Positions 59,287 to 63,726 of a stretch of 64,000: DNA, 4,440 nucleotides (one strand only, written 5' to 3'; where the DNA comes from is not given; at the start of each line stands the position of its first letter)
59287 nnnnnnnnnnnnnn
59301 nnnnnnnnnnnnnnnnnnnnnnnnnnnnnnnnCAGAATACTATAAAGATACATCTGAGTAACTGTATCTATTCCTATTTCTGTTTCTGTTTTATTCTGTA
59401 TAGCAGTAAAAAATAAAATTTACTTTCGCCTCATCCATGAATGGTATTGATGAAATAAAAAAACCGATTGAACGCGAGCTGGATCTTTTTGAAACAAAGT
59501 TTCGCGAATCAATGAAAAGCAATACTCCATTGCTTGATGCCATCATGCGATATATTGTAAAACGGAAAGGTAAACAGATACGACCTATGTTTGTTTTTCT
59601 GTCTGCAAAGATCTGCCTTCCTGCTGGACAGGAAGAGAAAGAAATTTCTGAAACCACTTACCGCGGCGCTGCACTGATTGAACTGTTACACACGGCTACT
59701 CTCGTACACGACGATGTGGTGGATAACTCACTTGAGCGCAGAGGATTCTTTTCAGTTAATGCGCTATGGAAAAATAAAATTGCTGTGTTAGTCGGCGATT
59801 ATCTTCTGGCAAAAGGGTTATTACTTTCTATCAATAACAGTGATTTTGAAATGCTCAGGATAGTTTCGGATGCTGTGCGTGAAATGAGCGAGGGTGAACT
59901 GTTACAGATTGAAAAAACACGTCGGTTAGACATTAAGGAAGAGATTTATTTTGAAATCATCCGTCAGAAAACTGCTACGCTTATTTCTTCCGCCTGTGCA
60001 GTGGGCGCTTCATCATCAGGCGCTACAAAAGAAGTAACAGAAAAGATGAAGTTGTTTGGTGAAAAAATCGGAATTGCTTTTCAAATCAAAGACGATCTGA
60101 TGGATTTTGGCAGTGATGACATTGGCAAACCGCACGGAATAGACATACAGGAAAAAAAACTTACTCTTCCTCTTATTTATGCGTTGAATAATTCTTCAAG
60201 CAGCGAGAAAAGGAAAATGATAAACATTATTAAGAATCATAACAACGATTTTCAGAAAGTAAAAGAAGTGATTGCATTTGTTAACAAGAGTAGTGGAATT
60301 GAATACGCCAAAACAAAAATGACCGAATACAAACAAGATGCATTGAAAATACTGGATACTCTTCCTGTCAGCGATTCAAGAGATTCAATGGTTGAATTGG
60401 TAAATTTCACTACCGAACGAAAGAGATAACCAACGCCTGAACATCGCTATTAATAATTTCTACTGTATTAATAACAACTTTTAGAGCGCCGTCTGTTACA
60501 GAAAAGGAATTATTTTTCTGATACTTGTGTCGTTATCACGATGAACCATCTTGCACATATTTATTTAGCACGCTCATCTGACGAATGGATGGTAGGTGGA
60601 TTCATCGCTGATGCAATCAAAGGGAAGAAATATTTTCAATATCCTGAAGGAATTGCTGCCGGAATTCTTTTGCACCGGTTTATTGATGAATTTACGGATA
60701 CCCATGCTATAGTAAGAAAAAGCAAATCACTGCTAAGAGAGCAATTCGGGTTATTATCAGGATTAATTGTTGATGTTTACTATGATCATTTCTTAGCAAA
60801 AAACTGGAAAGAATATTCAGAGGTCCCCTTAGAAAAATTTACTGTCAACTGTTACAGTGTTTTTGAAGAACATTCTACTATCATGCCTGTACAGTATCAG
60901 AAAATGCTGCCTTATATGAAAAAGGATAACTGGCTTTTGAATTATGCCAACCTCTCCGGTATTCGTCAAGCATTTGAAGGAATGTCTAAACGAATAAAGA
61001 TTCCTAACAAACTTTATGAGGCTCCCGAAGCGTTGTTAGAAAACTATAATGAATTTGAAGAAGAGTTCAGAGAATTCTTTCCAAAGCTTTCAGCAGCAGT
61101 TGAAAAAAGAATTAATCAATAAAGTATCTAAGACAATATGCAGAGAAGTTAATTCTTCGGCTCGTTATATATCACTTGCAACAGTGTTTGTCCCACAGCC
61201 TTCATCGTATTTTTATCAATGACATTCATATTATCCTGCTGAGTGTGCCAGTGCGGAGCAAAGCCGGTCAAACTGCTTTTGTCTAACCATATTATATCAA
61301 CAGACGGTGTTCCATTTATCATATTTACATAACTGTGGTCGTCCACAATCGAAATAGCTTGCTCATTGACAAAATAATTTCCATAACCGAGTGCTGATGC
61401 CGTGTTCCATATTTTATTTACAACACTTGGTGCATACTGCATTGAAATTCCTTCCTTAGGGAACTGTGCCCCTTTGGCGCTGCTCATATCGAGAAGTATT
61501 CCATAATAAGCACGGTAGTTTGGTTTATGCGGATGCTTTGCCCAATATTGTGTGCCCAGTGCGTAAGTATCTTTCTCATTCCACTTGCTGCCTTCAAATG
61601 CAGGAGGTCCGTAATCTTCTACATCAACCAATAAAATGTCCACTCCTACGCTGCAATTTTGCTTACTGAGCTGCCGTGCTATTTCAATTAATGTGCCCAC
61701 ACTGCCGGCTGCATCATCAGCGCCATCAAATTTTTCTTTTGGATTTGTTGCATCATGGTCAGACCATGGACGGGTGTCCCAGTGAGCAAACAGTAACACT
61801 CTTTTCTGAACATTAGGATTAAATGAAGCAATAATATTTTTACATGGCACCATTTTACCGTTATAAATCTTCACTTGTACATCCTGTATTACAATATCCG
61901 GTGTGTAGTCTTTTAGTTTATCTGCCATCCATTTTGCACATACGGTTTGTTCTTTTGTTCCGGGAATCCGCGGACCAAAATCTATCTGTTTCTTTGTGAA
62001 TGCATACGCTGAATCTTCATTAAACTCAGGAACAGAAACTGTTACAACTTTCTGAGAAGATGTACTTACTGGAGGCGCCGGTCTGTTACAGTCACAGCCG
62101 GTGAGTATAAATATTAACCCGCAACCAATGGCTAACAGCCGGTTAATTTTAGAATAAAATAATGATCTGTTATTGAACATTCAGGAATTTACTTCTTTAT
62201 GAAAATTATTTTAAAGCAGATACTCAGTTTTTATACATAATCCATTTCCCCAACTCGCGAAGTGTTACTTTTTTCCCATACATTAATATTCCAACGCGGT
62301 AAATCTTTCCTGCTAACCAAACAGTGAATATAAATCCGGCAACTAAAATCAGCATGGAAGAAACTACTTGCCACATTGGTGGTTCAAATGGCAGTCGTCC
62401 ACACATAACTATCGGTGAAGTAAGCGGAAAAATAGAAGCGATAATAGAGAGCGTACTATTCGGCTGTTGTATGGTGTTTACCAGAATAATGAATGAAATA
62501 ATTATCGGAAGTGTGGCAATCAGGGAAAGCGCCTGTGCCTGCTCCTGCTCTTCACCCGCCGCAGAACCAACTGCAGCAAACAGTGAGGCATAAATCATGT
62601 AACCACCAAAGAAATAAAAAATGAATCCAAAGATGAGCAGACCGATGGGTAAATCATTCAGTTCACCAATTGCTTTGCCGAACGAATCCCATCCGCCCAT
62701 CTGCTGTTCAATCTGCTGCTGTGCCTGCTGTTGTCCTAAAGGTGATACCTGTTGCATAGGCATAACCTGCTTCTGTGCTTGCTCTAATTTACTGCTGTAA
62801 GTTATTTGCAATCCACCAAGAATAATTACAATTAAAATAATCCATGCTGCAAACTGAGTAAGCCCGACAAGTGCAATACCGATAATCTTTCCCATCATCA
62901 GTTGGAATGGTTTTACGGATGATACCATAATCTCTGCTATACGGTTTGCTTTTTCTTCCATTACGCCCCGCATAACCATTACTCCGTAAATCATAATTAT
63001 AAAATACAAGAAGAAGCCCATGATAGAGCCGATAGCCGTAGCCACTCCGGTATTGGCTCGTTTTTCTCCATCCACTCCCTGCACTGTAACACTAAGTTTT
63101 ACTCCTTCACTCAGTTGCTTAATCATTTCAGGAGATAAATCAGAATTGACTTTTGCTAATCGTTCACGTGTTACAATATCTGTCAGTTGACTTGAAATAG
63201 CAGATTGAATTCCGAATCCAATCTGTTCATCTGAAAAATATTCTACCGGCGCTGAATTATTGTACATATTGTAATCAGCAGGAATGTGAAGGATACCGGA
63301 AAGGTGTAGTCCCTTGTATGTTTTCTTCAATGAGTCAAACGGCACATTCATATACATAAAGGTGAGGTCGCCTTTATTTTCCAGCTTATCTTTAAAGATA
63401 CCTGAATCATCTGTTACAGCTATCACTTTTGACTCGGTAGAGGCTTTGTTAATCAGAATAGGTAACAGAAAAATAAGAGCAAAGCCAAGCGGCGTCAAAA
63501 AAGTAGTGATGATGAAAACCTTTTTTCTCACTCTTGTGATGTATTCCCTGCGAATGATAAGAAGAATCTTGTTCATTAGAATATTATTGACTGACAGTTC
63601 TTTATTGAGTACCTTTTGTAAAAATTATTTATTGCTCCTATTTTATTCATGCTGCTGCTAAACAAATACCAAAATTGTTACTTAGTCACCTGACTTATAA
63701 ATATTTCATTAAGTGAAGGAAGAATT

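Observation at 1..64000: Hyper-abundant quasi-palindromic heptamer TGTWACA (often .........) across the window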

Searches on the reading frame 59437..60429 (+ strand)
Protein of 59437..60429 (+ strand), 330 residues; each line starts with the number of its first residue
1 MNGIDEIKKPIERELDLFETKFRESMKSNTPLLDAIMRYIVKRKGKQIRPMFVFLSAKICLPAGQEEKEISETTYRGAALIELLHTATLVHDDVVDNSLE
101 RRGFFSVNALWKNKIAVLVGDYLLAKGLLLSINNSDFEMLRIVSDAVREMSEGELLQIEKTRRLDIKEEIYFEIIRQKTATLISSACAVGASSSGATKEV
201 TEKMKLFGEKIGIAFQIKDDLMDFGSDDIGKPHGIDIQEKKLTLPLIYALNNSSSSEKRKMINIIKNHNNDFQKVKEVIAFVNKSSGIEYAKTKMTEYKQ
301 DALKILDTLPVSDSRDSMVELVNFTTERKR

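Call 38: search_protein_families(library=pfam, proteins=[window:59437-60429:+], max_evalue=0.0001)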
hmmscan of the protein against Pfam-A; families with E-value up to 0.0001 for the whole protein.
window:59437-60429:+ (330 aa): 1 family
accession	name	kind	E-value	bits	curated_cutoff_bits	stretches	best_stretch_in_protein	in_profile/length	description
PF00348.22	polyprenyl_synt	-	8.5e-69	232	27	1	31-280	2-249/251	Polyprenyl synthetase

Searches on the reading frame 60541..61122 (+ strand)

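Call 38: search_protein_families(library=pfam, proteins=[window:60541-61122:+], max_evalue=0.0001)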
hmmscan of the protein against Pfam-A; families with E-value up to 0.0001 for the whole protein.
window:60541-61122:+ (193 aa): 1 family
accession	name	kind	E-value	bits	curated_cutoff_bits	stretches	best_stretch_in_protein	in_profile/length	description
PF04336.18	ACP_PD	-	1.8e-70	237.2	27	1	1-183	1-183/183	Acyl carrier protein phosphodiesterase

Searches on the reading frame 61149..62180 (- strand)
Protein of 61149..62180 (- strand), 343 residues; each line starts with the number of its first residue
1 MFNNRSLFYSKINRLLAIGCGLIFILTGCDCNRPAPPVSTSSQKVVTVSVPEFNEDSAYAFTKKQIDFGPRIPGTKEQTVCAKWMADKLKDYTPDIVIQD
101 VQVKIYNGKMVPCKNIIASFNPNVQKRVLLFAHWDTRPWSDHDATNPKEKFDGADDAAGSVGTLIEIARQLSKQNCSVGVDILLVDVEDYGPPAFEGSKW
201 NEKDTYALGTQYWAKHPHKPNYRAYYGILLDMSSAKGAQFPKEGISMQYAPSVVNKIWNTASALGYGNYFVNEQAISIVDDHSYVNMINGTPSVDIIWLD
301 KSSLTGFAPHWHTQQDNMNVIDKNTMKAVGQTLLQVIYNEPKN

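Call 38: search_protein_families(library=pfam, proteins=[window:61149-62180:-], max_evalue=0.0001)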
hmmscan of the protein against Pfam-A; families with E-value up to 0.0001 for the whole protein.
window:61149-62180:- (343 aa): 1 family
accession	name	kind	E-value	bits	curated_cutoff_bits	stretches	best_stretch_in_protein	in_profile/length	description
PF04389.22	Peptidase_M28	-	6.2e-29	101.5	21.3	1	115-336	1-192/193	Peptidase family M28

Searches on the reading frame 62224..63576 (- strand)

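Call 13: search_protein_families(library=ncbifam, proteins=[window:62224-63576:-], max_evalue=1e-10)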
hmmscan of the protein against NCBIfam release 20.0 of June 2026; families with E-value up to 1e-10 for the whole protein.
window:62224-63576:- (450 aa): 0 families

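Call 38: search_protein_families(library=pfam, proteins=[window:62224-63576:-], max_evalue=0.0001)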
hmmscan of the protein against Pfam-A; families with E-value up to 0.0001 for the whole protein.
window:62224-63576:- (450 aa): 2 families
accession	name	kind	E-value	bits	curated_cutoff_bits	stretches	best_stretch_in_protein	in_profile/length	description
PF12698.13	ABC2_membrane_3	-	1.4e-50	172.8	31.6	1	19-422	1-345/347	ABC-2 family transporter protein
PF12679.13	ABC2_membrane_2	-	8.9e-07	28.9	27.2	1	7-378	3-215/283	ABC-2 family transporter protein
